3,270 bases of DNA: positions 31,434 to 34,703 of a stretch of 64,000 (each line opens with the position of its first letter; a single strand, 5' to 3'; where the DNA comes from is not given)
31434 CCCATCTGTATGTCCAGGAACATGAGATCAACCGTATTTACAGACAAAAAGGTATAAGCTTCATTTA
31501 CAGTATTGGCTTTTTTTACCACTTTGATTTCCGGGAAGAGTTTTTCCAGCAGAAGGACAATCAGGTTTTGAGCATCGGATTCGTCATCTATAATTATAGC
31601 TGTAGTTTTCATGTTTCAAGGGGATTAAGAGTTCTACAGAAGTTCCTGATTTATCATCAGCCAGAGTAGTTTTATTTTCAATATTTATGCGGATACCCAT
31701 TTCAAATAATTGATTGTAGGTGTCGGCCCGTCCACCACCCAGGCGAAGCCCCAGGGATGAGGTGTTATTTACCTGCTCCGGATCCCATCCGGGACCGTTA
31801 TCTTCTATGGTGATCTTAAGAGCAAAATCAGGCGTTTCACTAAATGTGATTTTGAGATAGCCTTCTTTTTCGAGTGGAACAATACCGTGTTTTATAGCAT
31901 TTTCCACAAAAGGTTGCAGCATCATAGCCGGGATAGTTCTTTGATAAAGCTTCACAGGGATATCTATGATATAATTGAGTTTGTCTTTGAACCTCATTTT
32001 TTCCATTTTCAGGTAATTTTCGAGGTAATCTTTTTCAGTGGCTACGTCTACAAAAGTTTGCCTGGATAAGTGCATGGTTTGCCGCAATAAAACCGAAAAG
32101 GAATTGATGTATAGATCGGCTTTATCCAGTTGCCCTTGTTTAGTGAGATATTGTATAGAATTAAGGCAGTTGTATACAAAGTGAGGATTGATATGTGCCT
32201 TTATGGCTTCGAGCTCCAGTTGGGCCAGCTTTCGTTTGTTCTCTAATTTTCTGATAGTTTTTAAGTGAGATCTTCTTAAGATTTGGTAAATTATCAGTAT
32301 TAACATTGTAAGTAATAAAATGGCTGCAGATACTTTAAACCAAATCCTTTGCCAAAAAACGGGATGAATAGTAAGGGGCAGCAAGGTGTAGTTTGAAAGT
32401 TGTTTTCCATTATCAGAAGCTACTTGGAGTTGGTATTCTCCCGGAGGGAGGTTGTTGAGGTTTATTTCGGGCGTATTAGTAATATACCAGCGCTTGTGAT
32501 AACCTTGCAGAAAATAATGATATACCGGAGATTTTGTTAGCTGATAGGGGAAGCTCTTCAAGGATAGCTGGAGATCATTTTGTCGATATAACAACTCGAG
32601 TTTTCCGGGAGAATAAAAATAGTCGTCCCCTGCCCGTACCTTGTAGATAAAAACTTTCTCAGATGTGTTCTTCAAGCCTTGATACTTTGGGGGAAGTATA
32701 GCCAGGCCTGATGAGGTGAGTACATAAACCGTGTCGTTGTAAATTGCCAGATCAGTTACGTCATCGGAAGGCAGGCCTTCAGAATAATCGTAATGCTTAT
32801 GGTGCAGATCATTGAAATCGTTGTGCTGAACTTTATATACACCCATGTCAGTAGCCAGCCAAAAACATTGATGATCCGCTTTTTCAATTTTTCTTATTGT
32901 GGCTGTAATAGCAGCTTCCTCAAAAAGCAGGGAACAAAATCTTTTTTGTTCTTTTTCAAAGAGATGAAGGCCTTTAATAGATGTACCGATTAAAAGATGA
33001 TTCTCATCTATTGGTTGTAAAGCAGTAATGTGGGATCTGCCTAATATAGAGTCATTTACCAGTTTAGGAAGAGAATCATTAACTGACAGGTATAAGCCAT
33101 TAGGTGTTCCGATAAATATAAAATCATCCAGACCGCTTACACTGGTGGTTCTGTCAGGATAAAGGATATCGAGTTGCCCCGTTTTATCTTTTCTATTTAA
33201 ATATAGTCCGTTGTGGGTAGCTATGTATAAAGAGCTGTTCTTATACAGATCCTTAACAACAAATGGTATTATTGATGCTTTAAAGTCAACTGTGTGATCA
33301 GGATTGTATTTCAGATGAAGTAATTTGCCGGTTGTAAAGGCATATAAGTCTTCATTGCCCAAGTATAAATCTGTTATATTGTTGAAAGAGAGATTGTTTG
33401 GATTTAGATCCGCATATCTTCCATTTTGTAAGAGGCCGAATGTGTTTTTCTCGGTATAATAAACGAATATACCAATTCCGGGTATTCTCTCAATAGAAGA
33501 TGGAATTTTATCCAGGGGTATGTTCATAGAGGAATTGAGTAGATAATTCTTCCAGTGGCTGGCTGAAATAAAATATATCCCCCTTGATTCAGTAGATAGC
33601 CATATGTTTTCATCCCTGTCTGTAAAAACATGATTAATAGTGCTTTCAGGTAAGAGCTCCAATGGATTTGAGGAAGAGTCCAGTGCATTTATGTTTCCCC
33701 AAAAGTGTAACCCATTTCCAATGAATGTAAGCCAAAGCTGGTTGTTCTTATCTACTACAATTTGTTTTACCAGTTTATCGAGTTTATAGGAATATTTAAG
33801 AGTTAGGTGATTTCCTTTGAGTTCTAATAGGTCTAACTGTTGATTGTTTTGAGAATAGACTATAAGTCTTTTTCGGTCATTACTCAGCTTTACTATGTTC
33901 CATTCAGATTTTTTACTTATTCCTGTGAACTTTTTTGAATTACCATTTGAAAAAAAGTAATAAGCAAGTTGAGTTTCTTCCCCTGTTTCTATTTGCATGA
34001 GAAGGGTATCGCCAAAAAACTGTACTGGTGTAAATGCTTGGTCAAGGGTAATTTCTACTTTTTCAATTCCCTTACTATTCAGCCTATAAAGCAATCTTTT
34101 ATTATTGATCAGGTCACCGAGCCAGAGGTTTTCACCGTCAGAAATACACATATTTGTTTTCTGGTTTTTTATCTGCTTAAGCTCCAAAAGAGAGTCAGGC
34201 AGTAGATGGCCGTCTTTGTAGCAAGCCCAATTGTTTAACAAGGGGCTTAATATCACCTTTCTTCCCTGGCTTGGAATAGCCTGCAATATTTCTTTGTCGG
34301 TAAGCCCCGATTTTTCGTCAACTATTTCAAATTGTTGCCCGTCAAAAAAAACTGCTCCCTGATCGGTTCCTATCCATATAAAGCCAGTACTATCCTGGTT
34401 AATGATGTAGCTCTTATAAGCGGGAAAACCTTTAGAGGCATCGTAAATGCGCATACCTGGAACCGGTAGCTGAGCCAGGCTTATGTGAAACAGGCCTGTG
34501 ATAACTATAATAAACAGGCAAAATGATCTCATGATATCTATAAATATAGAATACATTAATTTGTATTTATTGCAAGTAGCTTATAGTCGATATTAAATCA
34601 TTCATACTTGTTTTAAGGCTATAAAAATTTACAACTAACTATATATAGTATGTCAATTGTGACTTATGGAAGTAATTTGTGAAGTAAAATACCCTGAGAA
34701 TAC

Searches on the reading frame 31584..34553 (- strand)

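Call 51: search_protein_families(library=pfam, proteins=[window:31584-34553:-], max_evalue=0.001)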
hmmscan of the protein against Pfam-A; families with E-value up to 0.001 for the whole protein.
window:31584-34553:- (989 aa): 4 families
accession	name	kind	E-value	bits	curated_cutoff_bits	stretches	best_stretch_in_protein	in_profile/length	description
PF06580.19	His_kinase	-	1.8e-20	73.4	25.2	1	780-859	2-81/81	Histidine kinase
PF07495.19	Y_Y_Y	-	3.1e-10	40.2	26.6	1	670-729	2-64/65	Y_Y_Y domain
PF07494.17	Reg_prop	-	3.1e-09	36.4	20.4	0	301-322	2-23/24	Two component regulator propeller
PF02518.31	HATPase_c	-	1.4e-07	32.3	26.4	1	877-980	8-110/111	Histidine kinase-, DNA gyrase B-, and HSP90-like ATPase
